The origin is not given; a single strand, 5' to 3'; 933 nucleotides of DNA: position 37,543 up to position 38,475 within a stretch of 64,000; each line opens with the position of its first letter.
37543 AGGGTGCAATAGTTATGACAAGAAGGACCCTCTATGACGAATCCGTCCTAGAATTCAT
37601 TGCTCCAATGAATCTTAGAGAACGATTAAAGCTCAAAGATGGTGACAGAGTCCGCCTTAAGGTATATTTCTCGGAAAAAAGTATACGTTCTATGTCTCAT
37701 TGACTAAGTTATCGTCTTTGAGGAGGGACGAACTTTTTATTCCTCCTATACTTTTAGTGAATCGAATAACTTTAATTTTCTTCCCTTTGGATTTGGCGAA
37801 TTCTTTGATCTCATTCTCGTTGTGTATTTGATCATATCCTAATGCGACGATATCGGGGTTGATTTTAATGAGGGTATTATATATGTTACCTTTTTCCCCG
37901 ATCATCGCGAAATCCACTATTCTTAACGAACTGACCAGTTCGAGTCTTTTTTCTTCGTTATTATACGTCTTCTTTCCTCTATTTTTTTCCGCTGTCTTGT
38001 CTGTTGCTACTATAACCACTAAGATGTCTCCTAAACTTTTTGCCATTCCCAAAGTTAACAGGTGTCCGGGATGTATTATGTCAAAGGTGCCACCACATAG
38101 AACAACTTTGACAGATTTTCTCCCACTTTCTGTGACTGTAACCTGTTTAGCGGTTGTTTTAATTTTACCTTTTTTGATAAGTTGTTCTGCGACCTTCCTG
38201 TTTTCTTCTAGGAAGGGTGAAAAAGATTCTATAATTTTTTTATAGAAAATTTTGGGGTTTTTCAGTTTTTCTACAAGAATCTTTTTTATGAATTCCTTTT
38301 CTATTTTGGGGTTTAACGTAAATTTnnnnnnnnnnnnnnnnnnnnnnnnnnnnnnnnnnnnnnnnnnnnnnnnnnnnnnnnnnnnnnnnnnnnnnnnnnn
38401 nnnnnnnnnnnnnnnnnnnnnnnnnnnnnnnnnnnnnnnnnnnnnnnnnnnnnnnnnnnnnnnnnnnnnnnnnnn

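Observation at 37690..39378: Diphthine synthase runs in frame through its TGA stop into a start-less FAD synthetase (RibL-like), a candidate for stop-codon readthrough or fusion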

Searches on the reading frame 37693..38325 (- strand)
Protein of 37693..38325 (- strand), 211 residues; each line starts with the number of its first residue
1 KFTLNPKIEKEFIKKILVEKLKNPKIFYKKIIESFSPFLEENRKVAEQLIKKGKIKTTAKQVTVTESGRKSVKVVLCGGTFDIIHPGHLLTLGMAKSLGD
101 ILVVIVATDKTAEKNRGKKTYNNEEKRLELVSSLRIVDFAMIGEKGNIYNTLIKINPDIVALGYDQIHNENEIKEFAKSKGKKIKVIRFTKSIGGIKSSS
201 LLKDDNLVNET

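Call 6: search_protein_families(library=pfam, proteins=[window:37693-38325:-], max_evalue=0.01)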
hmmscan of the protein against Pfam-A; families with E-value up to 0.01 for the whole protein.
window:37693-38325:- (211 aa): 1 family
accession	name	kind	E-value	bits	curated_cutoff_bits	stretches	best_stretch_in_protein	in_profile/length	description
PF01467.32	CTP_transf_like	-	8.8e-18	65.2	21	1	76-191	1-118/133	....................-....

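Call 8: find_homologous_proteins(query=window:37693-38325:-)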
Query window:37693-38325:- (211 aa): 1345 proteins with E <= 0.001 among 1946 candidates; the best 120 are listed.
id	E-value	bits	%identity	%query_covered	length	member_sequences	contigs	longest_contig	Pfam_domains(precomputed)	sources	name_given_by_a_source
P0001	1.6e-118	411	94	99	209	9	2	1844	PF01467.33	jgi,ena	jgi:cytidyltransferase-like protein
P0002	6.7e-106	370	86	99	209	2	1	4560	PF01467.33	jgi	-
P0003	1.5e-98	346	80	98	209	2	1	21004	PF01467.33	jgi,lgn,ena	-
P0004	1.3e-95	337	79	97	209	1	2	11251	PF01467.33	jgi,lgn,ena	-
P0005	7.0e-92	324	75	98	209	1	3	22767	PF01467.33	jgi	jgi:cytidyltransferase-like protein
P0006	8.3e-92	324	76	98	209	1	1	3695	PF01467.33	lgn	-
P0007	9.8e-92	324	75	98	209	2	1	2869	PF01467.33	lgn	-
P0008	1.2e-88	314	72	98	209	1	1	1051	PF01467.33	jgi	jgi:cytidyltransferase-like protein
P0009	1.7e-75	271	61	97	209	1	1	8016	PF01467.33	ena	-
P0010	5.7e-72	259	57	100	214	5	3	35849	PF01467.33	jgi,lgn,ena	-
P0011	8.0e-72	259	57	98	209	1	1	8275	PF01467.33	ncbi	ncbi:MAG: adenylyltransferase/cytidyltransferase family protein [Nitrososphaeria archaeon]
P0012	2.7e-70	254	60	96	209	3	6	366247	PF01467.33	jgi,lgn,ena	jgi:cytidyltransferase-like protein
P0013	1.2e-67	245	58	96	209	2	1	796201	PF01467.33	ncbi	ncbi:MAG: adenylyltransferase/cytidyltransferase family protein [Nitrososphaeria archaeon]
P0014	4.4e-65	237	54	99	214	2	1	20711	PF01467.33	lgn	-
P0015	4.8e-65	237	56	98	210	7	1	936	PF01467.33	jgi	jgi:cytidyltransferase-like protein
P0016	2.6e-64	234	53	99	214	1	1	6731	PF01467.33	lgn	-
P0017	7.5e-63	230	54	97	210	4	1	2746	PF01467.33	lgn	-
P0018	2.2e-62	228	54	96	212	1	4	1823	PF01467.33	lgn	-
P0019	2.9e-62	228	54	97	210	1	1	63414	PF01467.33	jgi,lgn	-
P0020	1.7e-61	225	54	99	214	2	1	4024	PF01467.33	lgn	-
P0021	8.7e-60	220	51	98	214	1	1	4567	PF01467.33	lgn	-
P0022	2.9e-46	176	50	79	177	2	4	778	PF01467.33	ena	-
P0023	2.4e-43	166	41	96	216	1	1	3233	PF01467.33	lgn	-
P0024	4.0e-42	162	48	77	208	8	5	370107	PF01467.33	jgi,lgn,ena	-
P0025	2.8e-41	159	45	91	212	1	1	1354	PF01467.33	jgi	-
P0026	5.6e-41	158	45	91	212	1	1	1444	PF01467.33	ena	-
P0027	5.6e-41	158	45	91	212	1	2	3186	PF01467.33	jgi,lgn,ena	-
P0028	2.1e-40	156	48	79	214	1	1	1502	PF01467.33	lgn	-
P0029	2.4e-40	156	51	78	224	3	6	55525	PF01467.33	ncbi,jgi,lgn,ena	-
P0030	2.7e-40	156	45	82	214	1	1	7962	PF01467.33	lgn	-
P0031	3.2e-40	156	43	92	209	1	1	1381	PF01467.33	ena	-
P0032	3.3e-40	156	48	76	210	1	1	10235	PF01467.33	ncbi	ncbi:MAG: adenylyltransferase/cytidyltransferase family protein [Nitrososphaerales archaeon]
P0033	4.9e-40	155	48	79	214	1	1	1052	PF01467.33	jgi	-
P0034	5.3e-40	155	45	93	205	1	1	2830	PF01467.33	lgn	-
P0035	5.5e-40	155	45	73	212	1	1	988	PF01467.33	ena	-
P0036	6.1e-40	155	47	72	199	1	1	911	PF01467.33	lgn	-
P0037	6.1e-40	155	45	93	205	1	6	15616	PF01467.33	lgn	-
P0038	7.0e-40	155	43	92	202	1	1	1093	PF01467.33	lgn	-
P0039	7.2e-40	155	45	93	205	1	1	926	PF01467.33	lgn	-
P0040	7.5e-40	155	45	93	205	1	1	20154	PF01467.33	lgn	-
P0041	9.3e-40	154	45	93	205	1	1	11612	PF01467.33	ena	-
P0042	9.3e-40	154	45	93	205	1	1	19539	PF01467.33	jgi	-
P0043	1.0e-39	154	44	93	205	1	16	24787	PF01467.33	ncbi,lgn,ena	-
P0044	1.0e-39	154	44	93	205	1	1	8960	PF01467.33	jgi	-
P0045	1.4e-39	154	40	98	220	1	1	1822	PF01467.33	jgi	-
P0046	1.6e-39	154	43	91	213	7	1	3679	PF01467.33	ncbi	-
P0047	1.6e-39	154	45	93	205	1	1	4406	PF01467.33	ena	-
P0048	1.6e-39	154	45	93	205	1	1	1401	PF01467.33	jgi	-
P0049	1.7e-39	153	45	93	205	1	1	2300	PF01467.33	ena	-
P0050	2.2e-39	153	39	95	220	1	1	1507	PF01467.33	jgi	jgi:cytidyltransferase-like protein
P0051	3.3e-39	153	44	93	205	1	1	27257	PF01467.33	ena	-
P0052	4.1e-39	152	45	90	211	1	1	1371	PF01467.33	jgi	jgi:cytidyltransferase-like protein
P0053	4.7e-39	152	44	85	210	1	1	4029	PF01467.33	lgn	-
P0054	4.8e-39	152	41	95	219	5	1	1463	PF01467.33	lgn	-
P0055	5.5e-39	152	46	78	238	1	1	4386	PF01467.33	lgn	-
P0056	5.8e-39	152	42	94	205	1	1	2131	PF01467.33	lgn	-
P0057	6.1e-39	152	48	74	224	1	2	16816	PF01467.33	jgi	jgi:FAD synthetase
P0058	8.9e-39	151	52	68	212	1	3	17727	PF01467.33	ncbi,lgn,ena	-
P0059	1.1e-38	151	44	93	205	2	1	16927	PF01467.33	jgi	-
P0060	1.3e-38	151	45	77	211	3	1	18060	PF01467.33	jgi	-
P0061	1.4e-38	151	44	93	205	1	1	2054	PF01467.33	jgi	-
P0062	1.4e-38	151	42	78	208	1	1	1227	PF01467.33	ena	-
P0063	1.4e-38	150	44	80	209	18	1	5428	PF01467.33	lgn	-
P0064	1.6e-38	150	50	75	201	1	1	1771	PF01467.33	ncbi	-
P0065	1.6e-38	150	50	75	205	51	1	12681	PF01467.33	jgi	-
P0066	1.6e-38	150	49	73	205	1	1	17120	PF01467.33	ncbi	-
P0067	1.9e-38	150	40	95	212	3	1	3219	PF01467.33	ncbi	ncbi:MAG: adenylyltransferase/cytidyltransferase family protein [Nitrososphaerales archaeon]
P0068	2.1e-38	150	48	74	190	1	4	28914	PF01467.33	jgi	jgi:cytidyltransferase-like protein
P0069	2.2e-38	150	44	93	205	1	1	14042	PF01467.33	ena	-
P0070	2.4e-38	150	44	93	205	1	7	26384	PF01467.33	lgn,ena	-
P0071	2.4e-38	150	44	93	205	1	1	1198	PF01467.33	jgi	jgi:cytidyltransferase-like protein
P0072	2.4e-38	150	44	93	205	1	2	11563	PF01467.33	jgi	-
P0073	2.4e-38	150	42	84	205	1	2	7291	PF01467.33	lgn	-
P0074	2.7e-38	150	45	93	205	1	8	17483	PF01467.33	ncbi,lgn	-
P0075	2.9e-38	149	44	93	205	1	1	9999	PF01467.33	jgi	-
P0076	2.9e-38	149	49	73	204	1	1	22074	PF01467.33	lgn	-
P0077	3.1e-38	149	49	78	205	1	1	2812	PF01467.33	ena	-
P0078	3.1e-38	149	44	80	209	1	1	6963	PF01467.33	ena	-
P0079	3.1e-38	149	45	73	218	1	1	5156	PF01467.33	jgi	jgi:cytidyltransferase-like protein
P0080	3.3e-38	149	50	79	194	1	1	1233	PF01467.33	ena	-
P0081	3.4e-38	149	47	79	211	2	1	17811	PF01467.33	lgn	-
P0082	3.7e-38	149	49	75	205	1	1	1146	PF01467.33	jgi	-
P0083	3.8e-38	149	49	78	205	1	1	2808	PF01467.33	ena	-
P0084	3.9e-38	149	50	73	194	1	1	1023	PF01467.33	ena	-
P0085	4.5e-38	149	46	85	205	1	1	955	PF01467.33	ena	-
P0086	4.8e-38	149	50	75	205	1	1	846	PF01467.33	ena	-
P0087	6.1e-38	148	52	73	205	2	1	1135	PF01467.33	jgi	-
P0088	6.5e-38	148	48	73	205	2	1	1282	PF01467.33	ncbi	ncbi:MAG: adenylyltransferase/cytidyltransferase family protein [Nitrosopumilaceae archaeon]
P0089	7.1e-38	148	49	79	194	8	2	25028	PF01467.33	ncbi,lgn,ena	-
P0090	8.0e-38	148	42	92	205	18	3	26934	PF01467.33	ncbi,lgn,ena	-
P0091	8.2e-38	148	49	75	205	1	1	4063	PF01467.33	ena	-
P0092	8.2e-38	148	49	75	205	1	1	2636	PF01467.33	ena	-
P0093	1.0e-37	148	48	73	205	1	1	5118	PF01467.33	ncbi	ncbi:MAG: adenylyltransferase/cytidyltransferase family protein [Nitrosopumilaceae archaeon]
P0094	1.2e-37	147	48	78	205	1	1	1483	PF01467.33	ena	-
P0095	1.3e-37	147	47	78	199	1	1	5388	PF01467.33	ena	-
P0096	1.4e-37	147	49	70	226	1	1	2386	PF01467.33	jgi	jgi:cytidyltransferase-like protein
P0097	1.4e-37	147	49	75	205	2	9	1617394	PF01467.33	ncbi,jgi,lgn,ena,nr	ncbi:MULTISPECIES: adenylyltransferase/cytidyltransferase family protein [Candidatus Nitrosocaldus]|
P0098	1.5e-37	147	47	78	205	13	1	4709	PF01467.33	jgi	-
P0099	1.6e-37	147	48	78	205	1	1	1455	PF01467.33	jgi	-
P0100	1.7e-37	147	43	76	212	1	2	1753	PF01467.33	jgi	jgi:cytidyltransferase-like protein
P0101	2.0e-37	147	46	76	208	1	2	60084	PF01467.33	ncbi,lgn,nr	ncbi:MAG: FAD synthase [Candidatus Nitrosocaldus sp.]|nr:FAD synthase [Candidatus Nitrosocaldus sp.]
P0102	2.2e-37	147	47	74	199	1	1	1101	PF01467.33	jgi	jgi:cytidyltransferase-like protein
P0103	2.2e-37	147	47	71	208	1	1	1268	PF01467.33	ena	-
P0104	2.3e-37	147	51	64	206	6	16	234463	PF01467.33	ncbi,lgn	ncbi:MAG: adenylyltransferase/cytidyltransferase family protein [Candidatus Nitrosocaldus sp.]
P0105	2.4e-37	146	47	73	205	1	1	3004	PF01467.33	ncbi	-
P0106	2.8e-37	146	47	76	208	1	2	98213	PF01467.33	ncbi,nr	ncbi:MAG: adenylyltransferase/cytidyltransferase family protein [Candidatus Nitrosocaldus sp.]|nr:FA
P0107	3.2e-37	146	49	73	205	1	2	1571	PF01467.33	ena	-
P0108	3.4e-37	146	47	75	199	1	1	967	PF01467.33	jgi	jgi:cytidyltransferase-like protein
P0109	3.5e-37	146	45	81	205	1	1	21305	PF01467.33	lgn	-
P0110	3.5e-37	146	50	73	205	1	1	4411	PF01467.33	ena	-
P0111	3.5e-37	146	50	73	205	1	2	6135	PF01467.33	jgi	jgi:cytidyltransferase-like protein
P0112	4.2e-37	146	48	70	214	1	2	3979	PF01467.33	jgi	jgi:rfaE bifunctional protein nucleotidyltransferase chain/domain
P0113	4.7e-37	146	49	72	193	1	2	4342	PF01467.33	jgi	-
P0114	4.7e-37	146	52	73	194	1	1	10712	PF01467.33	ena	-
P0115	4.7e-37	146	49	72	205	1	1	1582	PF01467.33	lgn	-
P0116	4.7e-37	146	49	72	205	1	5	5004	PF01467.33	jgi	-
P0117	4.8e-37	145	49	70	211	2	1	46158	PF01467.33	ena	-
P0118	4.9e-37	145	46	79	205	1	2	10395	PF01467.33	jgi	jgi:FAD synthetase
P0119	4.9e-37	145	46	79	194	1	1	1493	PF01467.33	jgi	jgi:glycerol-3-phosphate cytidylyltransferase/FAD synthetase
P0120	4.9e-37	145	47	73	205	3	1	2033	PF01467.33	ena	-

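Call 10: find_encoding_contigs(protein=P0001, flank=3000, max_places=4)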
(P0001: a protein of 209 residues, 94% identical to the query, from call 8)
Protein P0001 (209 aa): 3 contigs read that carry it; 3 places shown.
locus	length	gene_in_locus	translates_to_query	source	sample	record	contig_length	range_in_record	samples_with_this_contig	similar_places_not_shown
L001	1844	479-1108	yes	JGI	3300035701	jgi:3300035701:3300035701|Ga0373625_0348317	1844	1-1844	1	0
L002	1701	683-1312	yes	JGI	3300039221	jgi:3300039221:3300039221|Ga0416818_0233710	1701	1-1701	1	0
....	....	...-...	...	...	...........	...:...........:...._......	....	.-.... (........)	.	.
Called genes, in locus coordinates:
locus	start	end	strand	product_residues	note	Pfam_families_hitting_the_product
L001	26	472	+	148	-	PF04010:DUF357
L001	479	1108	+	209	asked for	PF01467:CTP_transf_like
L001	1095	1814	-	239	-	PF13412:HTH_24 (weak), PF01982:CTP-dep_RFKase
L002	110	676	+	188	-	PF04010:DUF357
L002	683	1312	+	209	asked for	PF01467:CTP_transf_like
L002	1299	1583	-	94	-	PF01982:CTP-dep_RFKase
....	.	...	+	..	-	?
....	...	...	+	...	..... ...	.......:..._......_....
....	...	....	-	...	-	?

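Call 11: find_encoding_contigs(protein=P0002, flank=3000, max_places=3)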
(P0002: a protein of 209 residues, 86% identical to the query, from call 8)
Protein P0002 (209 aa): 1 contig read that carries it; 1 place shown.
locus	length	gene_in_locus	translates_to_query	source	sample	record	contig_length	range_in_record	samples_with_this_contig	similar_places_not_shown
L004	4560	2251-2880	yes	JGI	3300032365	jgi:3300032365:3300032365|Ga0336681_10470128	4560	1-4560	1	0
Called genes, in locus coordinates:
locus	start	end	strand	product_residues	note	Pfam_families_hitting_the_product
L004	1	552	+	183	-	?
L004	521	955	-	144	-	PF04027:DUF371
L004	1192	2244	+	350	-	PF00590:TP_methylase, PF04010:DUF357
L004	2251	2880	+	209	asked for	PF01467:CTP_transf_like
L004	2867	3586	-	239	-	PF13412:HTH_24 (weak), PF01982:CTP-dep_RFKase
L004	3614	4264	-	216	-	PF04493:Endonuclease_5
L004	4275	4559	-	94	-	?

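Call 15: find_related_loci(query=window:37693-38319:-, collection=genome_contigs, flank=3000)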
Query window:37693-38319:- (209 aa) in genome_contigs; peptide patterns used: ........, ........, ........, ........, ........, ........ (x = any residue, [..] = any of these).
599 stretches matched a pattern (row limit reached: there are more); 482 encode a relative of the query (tblastn E <= 1e-3); the best 80 are kept; 80 distinct loci.
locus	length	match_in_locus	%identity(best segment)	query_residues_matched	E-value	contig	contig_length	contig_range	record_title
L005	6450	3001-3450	49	59-208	2e-46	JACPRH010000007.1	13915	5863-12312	MAG: Thaumarchaeota archaeon isolate NC_groundwater_674_Ag_B-0.1um_49_231 B_1_S1_Biohub_coassembly_k141_178418, whole ge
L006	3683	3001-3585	42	12-202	2e-46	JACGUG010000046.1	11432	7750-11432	MAG: archaeon isolate H03B2 scaffold_16255, whole genome shotgun sequence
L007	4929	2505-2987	47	41-201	2e-45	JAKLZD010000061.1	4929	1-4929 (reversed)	MAG: Candidatus Methylarchaceae archaeon HK01M k127_11732212, whole genome shotgun sequence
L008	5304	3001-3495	46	42-208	2e-45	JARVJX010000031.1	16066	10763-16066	MAG: Nitrososphaeria archaeon isolate QQ_bin.110111 NODE_31_length_16066_cov_2.34438, whole genome shotgun sequence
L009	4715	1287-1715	50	60-202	3e-45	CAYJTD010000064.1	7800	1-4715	MAG TPA_asm: uncultured Nitrosopumilales archaeon isolate ERP125453_co1_312 genome assembly, contig: NODE_11626_length_7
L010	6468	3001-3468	50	45-202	1e-44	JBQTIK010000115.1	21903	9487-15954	MAG: Nitrososphaerota archaeon isolate SAR28 c_000000051027, whole genome shotgun sequence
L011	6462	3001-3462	47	37-197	2e-44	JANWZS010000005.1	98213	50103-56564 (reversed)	MAG: Candidatus Nitrosocaldus sp. isolate SKYG19 NODE_5_length_98213_cov_4.776443, whole genome shotgun sequence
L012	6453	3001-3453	48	45-197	3e-44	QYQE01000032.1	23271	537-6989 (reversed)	MAG: Nitrosopumilales archaeon isolate PowLak16_MAG10 c_000000013274, whole genome shotgun sequence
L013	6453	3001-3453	48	45-197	5e-44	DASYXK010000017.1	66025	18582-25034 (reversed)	MAG TPA_asm: Nitrosopumilaceae archaeon isolate SMAG_U6306 k141_37618, whole genome shotgun sequence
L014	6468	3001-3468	50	45-202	5e-44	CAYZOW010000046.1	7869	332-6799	MAG TPA_asm: uncultured Nitrosopumilaceae archaeon isolate SRP119689_co1_95 genome assembly, contig: NODE_14759_length_7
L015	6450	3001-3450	45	50-199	6e-44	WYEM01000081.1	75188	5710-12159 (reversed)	MAG: Thaumarchaeota archaeon isolate EvPrim.Bin14 NODE_24_length_75188_cov_27.9233, whole genome shotgun sequence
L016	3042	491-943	48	45-197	1e-43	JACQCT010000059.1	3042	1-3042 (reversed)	MAG: Thaumarchaeota archaeon isolate NC_groundwater_975_Pr1_S-0.2um_35_340 Montesol18-Sp2_coassembly_scaffold_1220859, w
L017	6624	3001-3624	38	5-208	3e-43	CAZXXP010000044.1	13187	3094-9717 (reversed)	MAG TPA_asm: uncultured Nitrosopumilales archaeon isolate SRP119689_co1_185 genome assembly, contig: NODE_6868_length_13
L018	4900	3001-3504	45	29-197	4e-43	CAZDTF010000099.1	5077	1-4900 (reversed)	MAG TPA_asm: uncultured Nitrosopumilaceae archaeon isolate SRP273308_co1_237 genome assembly, contig: NODE_32807_length_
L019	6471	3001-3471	46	34-197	7e-43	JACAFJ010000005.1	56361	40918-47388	MAG: Candidatus Nitrosocaldus tengchongensis isolate QQ.bins.115137 NODE_5_length_56361_cov_7.14201, whole genome shotgu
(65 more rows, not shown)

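Call 23: find_encoding_contigs(protein=P0003, flank=2500, max_places=2)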
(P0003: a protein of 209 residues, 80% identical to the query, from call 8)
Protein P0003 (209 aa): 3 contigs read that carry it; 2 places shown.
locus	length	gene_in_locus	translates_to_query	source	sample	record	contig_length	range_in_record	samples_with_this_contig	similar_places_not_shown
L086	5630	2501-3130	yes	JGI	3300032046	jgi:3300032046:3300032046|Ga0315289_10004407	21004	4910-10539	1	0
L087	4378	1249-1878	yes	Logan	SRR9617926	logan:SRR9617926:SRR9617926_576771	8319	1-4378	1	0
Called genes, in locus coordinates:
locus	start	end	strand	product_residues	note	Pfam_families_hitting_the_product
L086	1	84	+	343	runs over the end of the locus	PF00752:XPG_N, PF00867:XPG_I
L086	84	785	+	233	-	PF01135:PCMT, PF13847:Methyltransf_31 (faint)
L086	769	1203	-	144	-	PF04027:DUF371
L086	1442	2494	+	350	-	PF00590:TP_methylase, PF04010:DUF357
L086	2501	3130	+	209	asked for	PF01467:CTP_transf_like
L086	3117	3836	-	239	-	PF13412:HTH_24 (weak), PF01982:CTP-dep_RFKase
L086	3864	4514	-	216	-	PF04493:Endonuclease_5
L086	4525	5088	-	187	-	PF01997:Translin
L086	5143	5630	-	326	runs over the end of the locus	PF04055:Radical_SAM, PF08608:Wyosine_form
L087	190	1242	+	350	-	PF00590:TP_methylase, PF04010:DUF357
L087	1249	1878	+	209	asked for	PF01467:CTP_transf_like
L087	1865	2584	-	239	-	PF13412:HTH_24 (weak), PF01982:CTP-dep_RFKase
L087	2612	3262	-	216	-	PF04493:Endonuclease_5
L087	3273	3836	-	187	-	PF01997:Translin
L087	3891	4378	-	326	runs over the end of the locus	PF04055:Radical_SAM, PF08608:Wyosine_form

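Call 24: find_encoding_contigs(protein=P0005, flank=2500, max_places=2)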
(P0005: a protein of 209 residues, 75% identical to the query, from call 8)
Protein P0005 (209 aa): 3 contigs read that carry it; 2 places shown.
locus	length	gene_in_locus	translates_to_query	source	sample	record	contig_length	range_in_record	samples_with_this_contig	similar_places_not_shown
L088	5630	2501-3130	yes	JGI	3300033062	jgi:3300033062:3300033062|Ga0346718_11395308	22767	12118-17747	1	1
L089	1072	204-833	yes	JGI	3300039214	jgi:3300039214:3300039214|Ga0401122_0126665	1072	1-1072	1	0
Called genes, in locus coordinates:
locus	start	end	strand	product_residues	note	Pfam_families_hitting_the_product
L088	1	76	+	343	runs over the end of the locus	PF00752:XPG_N, PF00867:XPG_I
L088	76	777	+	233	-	PF01135:PCMT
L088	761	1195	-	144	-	PF04027:DUF371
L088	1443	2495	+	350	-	PF00590:TP_methylase, PF04010:DUF357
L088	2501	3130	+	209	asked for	PF01467:CTP_transf_like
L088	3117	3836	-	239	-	PF13412:HTH_24 (weak), PF01982:CTP-dep_RFKase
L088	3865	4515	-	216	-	PF04493:Endonuclease_5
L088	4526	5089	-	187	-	PF01997:Translin (weak)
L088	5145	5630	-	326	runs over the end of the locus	PF04055:Radical_SAM, PF08608:Wyosine_form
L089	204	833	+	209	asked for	PF01467:CTP_transf_like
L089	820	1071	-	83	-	?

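Call 25: find_encoding_contigs(protein=P0010, flank=2500, max_places=2)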
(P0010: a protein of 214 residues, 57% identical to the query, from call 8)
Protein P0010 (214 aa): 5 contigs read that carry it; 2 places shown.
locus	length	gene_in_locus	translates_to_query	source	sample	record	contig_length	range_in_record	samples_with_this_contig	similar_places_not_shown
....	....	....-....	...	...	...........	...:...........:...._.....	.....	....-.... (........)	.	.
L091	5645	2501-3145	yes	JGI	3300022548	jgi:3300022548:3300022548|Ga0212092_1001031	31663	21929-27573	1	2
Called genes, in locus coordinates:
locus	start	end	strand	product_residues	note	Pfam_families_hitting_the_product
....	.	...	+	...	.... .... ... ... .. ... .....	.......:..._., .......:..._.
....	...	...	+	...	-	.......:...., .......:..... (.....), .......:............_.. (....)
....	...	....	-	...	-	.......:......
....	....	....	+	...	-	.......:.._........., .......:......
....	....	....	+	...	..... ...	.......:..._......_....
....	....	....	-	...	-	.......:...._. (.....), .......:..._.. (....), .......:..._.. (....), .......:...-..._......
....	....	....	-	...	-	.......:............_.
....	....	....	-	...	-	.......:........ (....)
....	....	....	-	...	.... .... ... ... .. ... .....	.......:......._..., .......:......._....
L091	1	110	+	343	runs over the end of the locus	PF00752:XPG_N, PF00867:XPG_I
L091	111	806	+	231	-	PF01135:PCMT, PF08704:GCD14 (faint), PF13847:Methyltransf_31 (weak)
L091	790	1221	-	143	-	PF04027:DUF371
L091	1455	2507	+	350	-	PF00590:TP_methylase, PF04010:DUF357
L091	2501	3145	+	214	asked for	PF01467:CTP_transf_like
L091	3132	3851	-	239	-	PF12802:MarR_2 (faint), PF12840:HTH_20 (weak), PF13412:HTH_24 (weak), PF01982:CTP-dep_RFKase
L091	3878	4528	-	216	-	PF04493:Endonuclease_5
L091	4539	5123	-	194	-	PF01997:Translin (weak)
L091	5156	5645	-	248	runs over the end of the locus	PF04055:Radical_SAM, PF08608:Wyosine_form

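Call 26: find_encoding_contigs(protein=P0012, flank=2500, max_places=2)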
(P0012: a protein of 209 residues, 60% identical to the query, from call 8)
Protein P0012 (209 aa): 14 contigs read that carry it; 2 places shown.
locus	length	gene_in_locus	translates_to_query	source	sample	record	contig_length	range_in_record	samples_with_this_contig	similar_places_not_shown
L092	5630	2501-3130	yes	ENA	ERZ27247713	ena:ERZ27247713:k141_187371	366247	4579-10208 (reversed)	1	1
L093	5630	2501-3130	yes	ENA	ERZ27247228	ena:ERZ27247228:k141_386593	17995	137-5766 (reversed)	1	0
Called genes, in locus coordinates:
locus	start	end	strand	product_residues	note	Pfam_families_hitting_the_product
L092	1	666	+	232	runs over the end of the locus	PF01135:PCMT, PF01596:Methyltransf_3 (weak)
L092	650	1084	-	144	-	PF04027:DUF371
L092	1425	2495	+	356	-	PF00590:TP_methylase, PF04010:DUF357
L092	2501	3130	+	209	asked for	PF01467:CTP_transf_like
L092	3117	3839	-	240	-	PF25212:HVO_A0114 (weak), PF13412:HTH_24 (weak), PF01982:CTP-dep_RFKase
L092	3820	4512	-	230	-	PF04493:Endonuclease_5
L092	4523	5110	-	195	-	PF01997:Translin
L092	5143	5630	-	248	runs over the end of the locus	PF04055:Radical_SAM, PF08608:Wyosine_form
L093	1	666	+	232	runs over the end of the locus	PF01135:PCMT, PF01596:Methyltransf_3 (weak)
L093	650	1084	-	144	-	PF04027:DUF371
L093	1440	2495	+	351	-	PF00590:TP_methylase, PF04010:DUF357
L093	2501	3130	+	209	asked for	PF01467:CTP_transf_like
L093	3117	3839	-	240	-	PF25212:HVO_A0114 (weak), PF13412:HTH_24 (weak), PF01982:CTP-dep_RFKase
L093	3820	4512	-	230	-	PF04493:Endonuclease_5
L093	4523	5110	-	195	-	PF01997:Translin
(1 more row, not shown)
